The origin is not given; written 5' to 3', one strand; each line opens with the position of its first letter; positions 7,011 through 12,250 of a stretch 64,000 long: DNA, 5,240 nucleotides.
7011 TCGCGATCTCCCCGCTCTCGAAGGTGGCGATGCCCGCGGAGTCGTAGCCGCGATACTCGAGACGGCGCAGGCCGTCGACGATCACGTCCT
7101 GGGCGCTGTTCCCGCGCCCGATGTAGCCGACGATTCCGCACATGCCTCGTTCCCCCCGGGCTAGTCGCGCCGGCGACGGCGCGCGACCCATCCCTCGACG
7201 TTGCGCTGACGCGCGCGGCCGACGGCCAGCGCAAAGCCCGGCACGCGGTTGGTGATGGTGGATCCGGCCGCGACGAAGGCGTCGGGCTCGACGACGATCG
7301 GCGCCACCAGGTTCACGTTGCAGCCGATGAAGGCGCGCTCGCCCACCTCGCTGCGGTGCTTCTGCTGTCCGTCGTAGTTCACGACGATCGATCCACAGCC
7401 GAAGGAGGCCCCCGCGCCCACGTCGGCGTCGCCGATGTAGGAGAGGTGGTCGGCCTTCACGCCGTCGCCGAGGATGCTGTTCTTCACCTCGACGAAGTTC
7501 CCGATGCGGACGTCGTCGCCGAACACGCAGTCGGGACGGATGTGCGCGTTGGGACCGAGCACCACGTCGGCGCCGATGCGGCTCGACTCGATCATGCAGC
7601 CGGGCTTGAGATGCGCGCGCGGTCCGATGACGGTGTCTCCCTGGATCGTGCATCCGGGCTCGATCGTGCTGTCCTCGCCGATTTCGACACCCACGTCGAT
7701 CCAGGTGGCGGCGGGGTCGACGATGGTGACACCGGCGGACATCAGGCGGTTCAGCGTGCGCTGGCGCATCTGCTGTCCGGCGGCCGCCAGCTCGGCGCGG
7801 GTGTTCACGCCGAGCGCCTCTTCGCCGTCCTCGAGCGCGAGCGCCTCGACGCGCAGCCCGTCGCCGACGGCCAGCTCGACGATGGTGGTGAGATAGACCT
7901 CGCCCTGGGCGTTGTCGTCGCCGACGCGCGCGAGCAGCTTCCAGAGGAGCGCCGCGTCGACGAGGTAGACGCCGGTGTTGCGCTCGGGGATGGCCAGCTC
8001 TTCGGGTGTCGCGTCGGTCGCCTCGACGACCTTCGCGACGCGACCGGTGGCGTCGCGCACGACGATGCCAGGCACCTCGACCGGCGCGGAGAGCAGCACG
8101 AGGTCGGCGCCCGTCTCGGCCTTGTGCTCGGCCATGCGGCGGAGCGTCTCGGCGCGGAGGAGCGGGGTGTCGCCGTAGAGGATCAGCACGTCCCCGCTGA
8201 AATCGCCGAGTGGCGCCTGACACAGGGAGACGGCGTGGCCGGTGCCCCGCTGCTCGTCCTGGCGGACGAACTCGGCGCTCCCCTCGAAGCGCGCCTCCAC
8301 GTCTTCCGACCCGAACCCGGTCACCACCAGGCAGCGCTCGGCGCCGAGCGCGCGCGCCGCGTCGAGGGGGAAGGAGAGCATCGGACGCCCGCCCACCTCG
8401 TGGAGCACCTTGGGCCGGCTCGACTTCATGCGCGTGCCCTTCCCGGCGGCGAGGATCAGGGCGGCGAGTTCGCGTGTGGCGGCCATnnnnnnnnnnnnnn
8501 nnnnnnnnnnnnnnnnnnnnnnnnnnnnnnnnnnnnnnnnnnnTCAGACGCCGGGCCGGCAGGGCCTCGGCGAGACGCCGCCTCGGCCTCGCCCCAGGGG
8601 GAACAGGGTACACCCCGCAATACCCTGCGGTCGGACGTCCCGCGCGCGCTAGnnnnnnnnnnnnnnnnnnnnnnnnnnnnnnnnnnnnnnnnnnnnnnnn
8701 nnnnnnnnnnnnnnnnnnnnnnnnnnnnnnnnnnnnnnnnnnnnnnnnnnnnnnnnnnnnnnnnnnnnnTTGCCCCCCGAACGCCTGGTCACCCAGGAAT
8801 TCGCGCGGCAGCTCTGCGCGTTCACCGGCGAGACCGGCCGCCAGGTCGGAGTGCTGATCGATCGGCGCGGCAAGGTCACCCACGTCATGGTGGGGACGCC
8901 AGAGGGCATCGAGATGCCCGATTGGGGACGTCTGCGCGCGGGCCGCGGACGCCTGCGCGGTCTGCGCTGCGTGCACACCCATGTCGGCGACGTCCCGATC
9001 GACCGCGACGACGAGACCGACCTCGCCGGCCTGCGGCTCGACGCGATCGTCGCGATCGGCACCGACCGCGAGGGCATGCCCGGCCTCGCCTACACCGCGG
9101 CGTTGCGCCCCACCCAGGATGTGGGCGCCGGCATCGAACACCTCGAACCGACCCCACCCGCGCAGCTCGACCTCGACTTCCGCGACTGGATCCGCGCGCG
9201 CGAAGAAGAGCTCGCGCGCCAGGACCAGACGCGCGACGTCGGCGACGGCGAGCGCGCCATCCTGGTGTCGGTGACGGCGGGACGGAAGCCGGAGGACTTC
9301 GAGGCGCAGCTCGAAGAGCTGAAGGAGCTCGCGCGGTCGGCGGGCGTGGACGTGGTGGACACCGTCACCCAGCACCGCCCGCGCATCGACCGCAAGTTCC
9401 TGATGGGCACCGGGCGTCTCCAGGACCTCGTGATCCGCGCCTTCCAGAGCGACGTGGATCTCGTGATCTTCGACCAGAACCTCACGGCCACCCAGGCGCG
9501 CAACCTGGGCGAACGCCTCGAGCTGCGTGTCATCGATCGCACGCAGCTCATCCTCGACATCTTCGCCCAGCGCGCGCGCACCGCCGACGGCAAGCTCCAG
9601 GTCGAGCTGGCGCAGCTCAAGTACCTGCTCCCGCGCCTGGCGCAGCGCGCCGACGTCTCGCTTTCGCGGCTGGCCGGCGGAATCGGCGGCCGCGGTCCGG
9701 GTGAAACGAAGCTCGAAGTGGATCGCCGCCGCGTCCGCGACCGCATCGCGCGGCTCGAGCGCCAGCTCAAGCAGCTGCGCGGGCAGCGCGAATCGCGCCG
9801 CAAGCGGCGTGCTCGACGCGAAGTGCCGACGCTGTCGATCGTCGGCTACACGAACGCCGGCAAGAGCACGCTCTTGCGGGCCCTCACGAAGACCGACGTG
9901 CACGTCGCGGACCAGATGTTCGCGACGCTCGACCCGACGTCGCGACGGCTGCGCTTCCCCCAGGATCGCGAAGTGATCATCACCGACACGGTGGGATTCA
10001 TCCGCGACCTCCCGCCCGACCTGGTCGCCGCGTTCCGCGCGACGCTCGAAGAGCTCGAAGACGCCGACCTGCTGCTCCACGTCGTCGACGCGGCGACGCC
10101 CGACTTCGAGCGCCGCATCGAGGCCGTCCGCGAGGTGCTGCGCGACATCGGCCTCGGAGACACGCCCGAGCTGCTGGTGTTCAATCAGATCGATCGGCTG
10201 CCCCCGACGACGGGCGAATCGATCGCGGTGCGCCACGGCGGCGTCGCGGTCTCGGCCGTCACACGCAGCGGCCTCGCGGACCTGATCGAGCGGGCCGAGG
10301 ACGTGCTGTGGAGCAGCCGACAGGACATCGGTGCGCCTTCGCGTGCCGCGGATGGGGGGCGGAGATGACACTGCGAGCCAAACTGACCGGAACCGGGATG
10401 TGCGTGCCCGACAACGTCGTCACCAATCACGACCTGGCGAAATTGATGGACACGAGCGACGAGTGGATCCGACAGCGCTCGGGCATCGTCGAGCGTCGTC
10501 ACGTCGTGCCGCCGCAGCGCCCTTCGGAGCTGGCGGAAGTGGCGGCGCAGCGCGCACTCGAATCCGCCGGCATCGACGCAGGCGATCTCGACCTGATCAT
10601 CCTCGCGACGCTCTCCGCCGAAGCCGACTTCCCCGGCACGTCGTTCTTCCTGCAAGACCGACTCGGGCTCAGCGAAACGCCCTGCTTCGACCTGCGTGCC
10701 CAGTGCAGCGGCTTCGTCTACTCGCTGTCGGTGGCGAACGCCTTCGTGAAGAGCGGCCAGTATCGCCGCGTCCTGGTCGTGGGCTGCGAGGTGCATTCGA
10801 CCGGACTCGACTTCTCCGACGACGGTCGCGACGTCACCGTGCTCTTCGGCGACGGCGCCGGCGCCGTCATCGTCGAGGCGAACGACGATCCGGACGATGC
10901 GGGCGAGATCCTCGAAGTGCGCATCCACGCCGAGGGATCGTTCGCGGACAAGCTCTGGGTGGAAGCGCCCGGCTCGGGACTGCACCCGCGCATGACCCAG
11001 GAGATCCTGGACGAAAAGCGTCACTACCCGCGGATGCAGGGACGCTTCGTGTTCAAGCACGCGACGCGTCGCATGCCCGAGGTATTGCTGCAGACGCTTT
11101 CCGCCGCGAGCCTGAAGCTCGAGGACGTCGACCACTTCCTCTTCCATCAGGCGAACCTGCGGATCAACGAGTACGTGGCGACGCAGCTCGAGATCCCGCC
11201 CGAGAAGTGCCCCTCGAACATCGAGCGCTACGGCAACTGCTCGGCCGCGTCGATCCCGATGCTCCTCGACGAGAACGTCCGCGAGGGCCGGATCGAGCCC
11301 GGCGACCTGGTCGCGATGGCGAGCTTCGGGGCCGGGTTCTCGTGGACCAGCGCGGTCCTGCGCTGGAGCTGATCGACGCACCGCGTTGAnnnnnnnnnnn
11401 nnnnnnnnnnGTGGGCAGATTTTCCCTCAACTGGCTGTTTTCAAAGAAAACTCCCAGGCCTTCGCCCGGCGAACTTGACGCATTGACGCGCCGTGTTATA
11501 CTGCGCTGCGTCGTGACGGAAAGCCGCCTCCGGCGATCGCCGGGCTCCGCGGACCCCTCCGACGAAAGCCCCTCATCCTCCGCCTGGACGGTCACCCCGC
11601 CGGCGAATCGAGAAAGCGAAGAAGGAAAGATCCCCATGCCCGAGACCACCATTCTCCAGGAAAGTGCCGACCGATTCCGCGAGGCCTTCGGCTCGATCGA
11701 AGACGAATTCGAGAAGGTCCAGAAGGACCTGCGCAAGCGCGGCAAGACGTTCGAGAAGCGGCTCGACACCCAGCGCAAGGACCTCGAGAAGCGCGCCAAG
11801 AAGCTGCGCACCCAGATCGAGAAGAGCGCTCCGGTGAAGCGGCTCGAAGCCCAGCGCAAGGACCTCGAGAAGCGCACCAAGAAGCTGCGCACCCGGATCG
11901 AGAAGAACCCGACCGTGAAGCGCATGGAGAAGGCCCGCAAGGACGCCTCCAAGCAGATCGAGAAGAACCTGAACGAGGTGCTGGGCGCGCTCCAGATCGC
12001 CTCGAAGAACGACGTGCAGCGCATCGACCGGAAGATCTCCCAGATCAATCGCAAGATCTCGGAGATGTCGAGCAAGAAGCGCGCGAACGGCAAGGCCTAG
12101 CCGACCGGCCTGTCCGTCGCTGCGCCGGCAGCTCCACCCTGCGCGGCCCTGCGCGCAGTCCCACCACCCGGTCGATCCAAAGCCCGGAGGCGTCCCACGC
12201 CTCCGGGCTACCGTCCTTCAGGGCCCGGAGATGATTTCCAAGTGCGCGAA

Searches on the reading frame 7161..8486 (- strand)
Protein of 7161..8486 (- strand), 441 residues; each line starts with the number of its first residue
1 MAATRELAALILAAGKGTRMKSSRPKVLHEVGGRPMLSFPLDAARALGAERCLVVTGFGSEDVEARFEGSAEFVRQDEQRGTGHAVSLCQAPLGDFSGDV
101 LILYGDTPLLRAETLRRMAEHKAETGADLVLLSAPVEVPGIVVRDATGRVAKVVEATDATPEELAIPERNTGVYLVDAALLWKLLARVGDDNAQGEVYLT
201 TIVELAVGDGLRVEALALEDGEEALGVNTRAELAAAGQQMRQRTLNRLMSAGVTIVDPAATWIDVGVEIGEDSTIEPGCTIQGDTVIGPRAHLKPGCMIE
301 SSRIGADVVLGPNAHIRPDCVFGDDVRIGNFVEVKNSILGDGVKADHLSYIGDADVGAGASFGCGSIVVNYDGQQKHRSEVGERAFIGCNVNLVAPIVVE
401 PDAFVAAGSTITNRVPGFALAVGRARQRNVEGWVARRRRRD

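Call 68: search_protein_families(library=pfam, proteins=[window:7161-8486:-], max_evalue=0.001)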
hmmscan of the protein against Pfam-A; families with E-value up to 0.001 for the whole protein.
window:7161-8486:- (441 aa): 7 families
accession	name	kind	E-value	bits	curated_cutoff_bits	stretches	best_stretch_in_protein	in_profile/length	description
PF00132.30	Hexapep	-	8.1e-27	92.2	27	3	302-336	2-36/36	Bacterial transferase hexapeptide (six repeats)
PF12804.13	NTP_transf_3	-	4.8e-22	79.3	27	1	9-138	1-127/160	MobA-like NTP transferase domain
PF25084.1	LbH_EIF2B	-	1.1e-11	45.1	54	1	272-348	9-84/105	EIF2B subunit epsilon LbH domain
PF00483.29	NTP_transferase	-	2.6e-11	44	21.2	1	9-266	2-230/245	Nucleotidyl transferase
PF02348.25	CTP_transf_3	-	5.6e-07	30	22.6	1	19-130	7-123/217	Cytidylyltransferase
PF01128.25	IspD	-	2.6e-06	27.8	27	1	8-137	2-131/221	2-C-methyl-D-erythritol 4-phosphate cytidylyltransferase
PF14602.12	Hexapep_2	-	4.8e-06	26.6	27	0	381-412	4-33/34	Hexapeptide repeat of succinyl-transferase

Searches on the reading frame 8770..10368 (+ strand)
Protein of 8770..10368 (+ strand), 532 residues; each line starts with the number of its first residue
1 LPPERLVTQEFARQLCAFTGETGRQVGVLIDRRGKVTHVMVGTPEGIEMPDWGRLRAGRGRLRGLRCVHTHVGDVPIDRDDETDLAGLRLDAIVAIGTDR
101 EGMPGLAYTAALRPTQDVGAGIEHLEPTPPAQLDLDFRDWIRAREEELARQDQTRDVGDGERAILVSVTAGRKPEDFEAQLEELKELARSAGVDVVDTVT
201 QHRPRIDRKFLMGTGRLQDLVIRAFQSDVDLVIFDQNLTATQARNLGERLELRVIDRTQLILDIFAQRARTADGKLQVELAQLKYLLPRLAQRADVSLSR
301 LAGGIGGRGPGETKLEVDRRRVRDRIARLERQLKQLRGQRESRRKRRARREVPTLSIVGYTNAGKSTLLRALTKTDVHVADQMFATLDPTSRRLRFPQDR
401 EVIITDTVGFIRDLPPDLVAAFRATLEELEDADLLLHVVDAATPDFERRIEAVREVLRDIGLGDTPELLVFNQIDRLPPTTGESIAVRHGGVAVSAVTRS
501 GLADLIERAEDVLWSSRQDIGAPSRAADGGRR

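Call 68: search_protein_families(library=pfam, proteins=[window:8770-10368:+], max_evalue=0.001)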
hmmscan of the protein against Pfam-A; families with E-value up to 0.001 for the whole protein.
window:8770-10368:+ (532 aa): 5 families
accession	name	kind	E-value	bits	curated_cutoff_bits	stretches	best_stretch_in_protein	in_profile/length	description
PF16360.10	GTP-bdg_M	-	2.7e-29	102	29.5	1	268-347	1-79/79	GTP-binding GTPase Middle Region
PF13167.11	GTP-bdg_N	-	3.8e-29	101.6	25.4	1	179-266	2-89/89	GTP-binding GTPase N-terminal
PF01926.29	MMR_HSR1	-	1.8e-21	76.8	21.9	1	356-472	3-112/113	50S ribosome-binding GTPase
PF02421.24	FeoB_N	-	9.1e-06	25.7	27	1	355-457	3-102/156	Ferrous iron transport protein B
PF13191.12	AAA_16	-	8.7e-05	23.5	32.6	1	330-482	6-149/167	AAA ATPase domain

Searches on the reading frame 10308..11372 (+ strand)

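Call 68: search_protein_families(library=pfam, proteins=[window:10308-11372:+], max_evalue=0.001)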
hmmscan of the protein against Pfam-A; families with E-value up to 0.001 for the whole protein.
window:10308-11372:+ (354 aa): 4 families
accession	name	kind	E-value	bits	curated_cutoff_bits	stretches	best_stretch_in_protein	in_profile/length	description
PF08541.16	ACP_syn_III_C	-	4.4e-36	123.3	26.6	1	264-353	1-90/90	3-Oxoacyl-[acyl-carrier-protein (ACP)] synthase III C terminal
PF08545.16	ACP_syn_III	-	6.3e-27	93.7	24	1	127-210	1-80/80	3-Oxoacyl-[acyl-carrier-protein (ACP)] synthase III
PF00195.25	Chal_sti_synt_N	-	8.8e-10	38.8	27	1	59-192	86-224/225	Chalcone and stilbene synthases, N-terminal domain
PF00108.29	Thiolase_N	-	6.4e-05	22.9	26.4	1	70-163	21-115/260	Thiolase, N-terminal domain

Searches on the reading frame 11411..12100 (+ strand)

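Call 68: search_protein_families(library=pfam, proteins=[window:11411-12100:+], max_evalue=0.001)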
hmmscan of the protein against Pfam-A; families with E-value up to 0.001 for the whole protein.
window:11411-12100:+ (229 aa): 1 family
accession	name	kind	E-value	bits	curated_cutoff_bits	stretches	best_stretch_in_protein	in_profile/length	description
PF05597.16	Phasin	-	4.8e-05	23.9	28.8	1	147-220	50-125/126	Poly(hydroxyalcanoate) granule associated protein (phasin)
